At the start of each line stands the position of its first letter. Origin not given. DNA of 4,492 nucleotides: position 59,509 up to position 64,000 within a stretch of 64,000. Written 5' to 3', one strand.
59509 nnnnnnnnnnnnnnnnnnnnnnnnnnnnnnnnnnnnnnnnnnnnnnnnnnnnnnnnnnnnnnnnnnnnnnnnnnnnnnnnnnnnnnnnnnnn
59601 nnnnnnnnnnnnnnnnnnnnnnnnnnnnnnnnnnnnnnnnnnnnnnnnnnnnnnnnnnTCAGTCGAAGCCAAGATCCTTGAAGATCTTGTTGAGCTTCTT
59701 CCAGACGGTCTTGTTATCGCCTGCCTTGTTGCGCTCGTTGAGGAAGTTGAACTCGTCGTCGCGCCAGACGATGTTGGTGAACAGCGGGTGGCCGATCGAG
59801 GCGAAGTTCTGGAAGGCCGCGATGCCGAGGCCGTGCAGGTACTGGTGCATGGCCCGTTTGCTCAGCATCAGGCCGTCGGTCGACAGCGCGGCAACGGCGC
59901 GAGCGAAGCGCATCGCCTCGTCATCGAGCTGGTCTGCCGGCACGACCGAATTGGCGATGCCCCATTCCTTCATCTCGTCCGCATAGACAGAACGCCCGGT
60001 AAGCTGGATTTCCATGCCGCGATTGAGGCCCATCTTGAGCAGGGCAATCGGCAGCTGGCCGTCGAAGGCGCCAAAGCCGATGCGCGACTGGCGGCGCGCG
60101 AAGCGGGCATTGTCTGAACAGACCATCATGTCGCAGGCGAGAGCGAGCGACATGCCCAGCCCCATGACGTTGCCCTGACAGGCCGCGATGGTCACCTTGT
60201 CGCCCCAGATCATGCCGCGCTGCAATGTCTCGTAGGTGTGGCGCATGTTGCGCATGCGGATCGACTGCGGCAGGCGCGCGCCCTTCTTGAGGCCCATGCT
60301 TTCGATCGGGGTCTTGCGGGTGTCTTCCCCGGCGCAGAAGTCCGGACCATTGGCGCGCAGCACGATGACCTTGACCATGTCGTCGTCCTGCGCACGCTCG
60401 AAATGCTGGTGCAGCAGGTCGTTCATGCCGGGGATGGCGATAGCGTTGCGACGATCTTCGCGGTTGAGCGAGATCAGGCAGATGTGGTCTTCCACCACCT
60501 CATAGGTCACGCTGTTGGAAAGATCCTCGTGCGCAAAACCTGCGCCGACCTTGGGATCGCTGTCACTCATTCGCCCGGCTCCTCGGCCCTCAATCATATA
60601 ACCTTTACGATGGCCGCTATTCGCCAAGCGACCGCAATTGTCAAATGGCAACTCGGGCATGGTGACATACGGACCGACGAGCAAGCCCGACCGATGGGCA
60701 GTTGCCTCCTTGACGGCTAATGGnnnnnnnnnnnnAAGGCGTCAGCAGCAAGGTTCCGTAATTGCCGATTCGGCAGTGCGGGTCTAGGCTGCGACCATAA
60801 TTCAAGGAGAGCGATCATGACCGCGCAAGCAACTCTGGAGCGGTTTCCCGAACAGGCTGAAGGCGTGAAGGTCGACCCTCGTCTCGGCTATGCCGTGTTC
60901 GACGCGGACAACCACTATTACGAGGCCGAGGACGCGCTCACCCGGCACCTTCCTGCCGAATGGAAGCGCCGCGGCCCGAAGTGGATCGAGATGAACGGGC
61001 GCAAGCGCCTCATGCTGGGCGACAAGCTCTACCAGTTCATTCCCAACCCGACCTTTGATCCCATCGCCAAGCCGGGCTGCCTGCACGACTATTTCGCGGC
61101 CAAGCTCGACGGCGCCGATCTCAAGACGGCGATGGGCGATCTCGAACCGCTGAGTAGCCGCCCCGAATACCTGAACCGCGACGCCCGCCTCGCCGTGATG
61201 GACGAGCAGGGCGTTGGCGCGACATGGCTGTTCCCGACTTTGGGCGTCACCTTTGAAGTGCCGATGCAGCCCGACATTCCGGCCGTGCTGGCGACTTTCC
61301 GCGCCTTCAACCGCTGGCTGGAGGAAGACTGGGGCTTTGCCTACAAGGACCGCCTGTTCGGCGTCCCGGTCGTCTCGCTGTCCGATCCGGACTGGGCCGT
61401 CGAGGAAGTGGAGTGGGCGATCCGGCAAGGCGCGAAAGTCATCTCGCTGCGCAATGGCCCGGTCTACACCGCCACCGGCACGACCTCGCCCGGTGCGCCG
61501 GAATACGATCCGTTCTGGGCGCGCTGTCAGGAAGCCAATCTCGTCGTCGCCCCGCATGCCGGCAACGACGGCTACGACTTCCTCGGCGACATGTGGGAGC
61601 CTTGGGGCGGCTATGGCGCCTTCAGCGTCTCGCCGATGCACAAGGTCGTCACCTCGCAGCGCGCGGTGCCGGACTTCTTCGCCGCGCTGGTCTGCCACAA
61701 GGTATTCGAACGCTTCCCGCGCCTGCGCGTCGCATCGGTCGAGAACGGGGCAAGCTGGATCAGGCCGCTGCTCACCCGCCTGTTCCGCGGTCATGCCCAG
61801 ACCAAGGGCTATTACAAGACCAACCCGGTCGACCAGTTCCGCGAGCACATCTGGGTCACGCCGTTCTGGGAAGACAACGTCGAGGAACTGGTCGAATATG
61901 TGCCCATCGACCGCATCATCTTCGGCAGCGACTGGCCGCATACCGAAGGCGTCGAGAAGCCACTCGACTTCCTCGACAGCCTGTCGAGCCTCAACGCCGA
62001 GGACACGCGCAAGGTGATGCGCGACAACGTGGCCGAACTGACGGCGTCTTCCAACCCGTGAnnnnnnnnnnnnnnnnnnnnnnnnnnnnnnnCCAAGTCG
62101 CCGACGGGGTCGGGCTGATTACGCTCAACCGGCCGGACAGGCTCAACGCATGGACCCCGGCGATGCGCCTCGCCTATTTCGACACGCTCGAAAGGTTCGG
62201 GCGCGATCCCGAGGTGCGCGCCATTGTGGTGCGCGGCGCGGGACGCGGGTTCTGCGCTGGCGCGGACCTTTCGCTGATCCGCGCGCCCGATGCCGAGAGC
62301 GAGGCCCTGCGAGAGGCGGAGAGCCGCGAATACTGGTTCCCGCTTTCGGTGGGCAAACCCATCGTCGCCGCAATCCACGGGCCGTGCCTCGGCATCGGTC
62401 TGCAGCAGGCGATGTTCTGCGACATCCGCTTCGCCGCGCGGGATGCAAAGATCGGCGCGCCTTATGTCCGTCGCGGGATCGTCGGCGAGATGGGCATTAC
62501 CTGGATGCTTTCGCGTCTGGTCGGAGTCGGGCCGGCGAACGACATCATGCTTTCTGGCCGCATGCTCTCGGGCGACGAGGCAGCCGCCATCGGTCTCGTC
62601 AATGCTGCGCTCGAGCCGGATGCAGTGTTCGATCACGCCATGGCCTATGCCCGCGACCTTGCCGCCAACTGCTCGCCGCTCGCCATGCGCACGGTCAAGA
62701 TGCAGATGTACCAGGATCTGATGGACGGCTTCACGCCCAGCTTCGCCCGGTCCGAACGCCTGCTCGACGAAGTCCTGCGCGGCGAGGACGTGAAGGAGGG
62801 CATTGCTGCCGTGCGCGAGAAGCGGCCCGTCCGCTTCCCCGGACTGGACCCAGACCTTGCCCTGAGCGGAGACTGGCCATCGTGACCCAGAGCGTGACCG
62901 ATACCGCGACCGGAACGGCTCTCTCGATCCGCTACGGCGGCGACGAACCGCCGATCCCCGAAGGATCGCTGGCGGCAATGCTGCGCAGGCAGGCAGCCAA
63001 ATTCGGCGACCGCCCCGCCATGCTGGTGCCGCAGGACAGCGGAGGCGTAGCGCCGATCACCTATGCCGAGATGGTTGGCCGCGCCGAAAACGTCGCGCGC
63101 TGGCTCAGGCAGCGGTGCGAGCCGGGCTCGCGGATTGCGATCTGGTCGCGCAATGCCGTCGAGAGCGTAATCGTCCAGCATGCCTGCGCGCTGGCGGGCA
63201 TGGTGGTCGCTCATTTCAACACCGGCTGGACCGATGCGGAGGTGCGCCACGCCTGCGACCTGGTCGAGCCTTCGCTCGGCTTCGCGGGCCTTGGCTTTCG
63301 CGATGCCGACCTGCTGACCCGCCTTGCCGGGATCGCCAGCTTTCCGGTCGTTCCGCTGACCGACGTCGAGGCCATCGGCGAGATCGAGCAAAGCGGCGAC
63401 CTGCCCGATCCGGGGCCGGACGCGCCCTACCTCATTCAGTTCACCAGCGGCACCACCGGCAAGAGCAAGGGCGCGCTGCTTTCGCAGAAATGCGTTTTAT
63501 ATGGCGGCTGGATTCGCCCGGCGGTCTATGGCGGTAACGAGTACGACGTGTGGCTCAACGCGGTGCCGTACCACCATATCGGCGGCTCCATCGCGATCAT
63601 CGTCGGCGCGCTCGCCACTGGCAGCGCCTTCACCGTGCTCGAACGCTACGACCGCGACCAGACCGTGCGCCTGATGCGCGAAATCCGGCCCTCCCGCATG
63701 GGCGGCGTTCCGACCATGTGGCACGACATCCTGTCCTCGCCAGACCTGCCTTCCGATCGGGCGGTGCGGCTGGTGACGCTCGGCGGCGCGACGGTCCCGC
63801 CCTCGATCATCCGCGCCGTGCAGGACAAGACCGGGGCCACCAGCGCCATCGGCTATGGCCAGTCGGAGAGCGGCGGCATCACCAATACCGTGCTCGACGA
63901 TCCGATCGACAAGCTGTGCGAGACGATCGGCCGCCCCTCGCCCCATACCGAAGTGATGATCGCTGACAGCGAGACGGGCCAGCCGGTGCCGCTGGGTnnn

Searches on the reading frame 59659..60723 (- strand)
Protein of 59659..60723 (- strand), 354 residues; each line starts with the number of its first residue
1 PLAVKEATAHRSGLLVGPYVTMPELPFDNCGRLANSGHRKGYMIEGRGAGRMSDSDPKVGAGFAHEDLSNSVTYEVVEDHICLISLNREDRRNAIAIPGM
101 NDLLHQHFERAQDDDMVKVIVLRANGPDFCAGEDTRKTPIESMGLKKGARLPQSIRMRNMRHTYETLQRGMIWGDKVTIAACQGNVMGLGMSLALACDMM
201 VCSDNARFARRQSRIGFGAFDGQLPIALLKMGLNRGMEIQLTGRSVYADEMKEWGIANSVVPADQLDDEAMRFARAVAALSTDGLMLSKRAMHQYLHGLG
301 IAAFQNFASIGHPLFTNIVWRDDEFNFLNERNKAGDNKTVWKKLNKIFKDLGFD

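Call 58: search_protein_families(library=pfam, proteins=[window:59659-60723:-], max_evalue=0.00001)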
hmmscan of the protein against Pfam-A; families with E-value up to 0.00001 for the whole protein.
window:59659-60723:- (354 aa): 2 families
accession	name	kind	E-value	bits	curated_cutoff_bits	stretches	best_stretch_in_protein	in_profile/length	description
PF00378.25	ECH_1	-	3.7e-34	118.6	27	1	79-296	4-209/251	Enoyl-CoA hydratase/isomerase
PF16113.10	ECH_2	-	2.5e-20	73.7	27.2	1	82-274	2-185/335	Enoyl-CoA hydratase/isomerase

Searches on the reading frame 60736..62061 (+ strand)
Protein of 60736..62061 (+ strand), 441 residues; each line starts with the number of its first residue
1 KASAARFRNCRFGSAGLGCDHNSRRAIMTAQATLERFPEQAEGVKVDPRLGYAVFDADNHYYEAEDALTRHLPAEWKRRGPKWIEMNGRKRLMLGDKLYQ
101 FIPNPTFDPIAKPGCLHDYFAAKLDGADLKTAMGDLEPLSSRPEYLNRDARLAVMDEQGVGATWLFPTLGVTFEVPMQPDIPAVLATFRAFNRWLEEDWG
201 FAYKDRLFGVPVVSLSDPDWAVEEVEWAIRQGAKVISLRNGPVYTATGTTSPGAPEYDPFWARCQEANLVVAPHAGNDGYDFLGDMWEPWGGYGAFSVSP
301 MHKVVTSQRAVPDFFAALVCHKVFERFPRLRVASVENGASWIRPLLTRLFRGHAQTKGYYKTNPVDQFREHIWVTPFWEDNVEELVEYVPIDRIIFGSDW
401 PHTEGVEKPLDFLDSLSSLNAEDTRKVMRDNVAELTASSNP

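Call 58: search_protein_families(library=pfam, proteins=[window:60736-62061:+], max_evalue=0.00001)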
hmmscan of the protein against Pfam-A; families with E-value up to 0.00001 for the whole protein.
window:60736-62061:+ (441 aa): 1 family
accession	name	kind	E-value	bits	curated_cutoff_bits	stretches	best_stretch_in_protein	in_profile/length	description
PF04909.20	Amidohydro_2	-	5.2e-21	76.1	26.4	1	182-433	56-284/289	Amidohydrolase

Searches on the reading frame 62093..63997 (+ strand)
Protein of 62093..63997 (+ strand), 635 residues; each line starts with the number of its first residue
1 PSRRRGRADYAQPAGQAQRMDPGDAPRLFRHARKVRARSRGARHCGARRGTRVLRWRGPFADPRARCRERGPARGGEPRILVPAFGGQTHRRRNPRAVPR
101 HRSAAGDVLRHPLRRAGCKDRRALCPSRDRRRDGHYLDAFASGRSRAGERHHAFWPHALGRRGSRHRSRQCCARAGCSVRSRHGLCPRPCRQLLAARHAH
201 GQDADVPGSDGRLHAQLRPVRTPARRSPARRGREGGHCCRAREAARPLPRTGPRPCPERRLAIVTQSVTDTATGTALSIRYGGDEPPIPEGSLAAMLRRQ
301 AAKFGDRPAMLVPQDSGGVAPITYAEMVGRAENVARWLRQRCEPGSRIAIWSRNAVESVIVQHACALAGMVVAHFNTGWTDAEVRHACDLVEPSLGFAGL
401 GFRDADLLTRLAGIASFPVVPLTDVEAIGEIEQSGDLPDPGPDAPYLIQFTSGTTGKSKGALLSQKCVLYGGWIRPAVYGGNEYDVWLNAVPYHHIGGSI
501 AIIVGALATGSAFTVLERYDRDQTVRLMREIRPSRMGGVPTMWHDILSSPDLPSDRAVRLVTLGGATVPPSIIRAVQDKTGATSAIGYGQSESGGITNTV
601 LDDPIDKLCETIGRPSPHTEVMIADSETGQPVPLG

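Call 58: search_protein_families(library=pfam, proteins=[window:62093-63997:+], max_evalue=0.00001)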
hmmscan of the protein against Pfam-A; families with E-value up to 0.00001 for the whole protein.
window:62093-63997:+ (635 aa): 1 family
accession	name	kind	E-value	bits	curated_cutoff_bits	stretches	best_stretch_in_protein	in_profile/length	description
PF00501.34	AMP-binding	-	6.2e-61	206.7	29.9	1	297-635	1-367/384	AMP-binding enzyme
